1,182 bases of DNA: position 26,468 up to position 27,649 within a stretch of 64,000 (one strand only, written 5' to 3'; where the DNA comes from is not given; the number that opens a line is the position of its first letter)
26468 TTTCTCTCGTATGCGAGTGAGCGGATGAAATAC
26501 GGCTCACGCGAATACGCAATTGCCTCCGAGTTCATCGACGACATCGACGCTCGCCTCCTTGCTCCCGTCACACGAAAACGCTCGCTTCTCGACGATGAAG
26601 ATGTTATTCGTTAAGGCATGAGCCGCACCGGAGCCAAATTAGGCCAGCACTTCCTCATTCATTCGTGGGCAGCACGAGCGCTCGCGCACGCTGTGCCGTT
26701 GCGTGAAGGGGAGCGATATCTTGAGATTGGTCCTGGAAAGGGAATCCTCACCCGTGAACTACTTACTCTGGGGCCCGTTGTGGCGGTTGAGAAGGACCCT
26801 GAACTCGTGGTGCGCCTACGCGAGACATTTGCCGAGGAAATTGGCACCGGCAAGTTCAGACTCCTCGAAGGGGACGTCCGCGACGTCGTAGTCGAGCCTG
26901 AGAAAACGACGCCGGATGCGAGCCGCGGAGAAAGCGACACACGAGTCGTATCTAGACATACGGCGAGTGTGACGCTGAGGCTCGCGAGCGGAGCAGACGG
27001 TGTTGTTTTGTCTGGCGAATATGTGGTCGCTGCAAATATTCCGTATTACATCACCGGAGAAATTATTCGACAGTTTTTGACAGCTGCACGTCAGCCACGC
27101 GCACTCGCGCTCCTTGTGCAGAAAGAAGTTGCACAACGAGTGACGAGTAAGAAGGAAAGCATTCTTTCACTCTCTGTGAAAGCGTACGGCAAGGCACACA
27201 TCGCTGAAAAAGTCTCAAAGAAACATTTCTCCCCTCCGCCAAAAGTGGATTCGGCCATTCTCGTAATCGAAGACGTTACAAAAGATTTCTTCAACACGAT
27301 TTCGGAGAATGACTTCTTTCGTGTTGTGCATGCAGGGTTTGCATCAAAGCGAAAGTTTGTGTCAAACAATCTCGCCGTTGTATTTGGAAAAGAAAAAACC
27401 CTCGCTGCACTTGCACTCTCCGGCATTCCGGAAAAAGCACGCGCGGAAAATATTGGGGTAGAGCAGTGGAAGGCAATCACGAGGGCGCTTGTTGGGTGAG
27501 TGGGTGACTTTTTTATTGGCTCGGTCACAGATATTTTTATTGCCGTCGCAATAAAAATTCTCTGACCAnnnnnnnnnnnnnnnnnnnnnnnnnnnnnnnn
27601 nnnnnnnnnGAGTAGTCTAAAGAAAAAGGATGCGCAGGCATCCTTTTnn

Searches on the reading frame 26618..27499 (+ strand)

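Call 71: search_protein_families(library=pfam, proteins=[window:26618-27499:+], max_evalue=0.0001)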
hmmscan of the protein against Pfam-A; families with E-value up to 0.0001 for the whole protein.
window:26618-27499:+ (293 aa): 1 family
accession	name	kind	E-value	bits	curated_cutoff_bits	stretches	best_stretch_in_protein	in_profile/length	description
PF00398.26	RrnaAD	-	3.3e-40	138.3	24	1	6-288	6-258/263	Ribosomal RNA adenine dimethylase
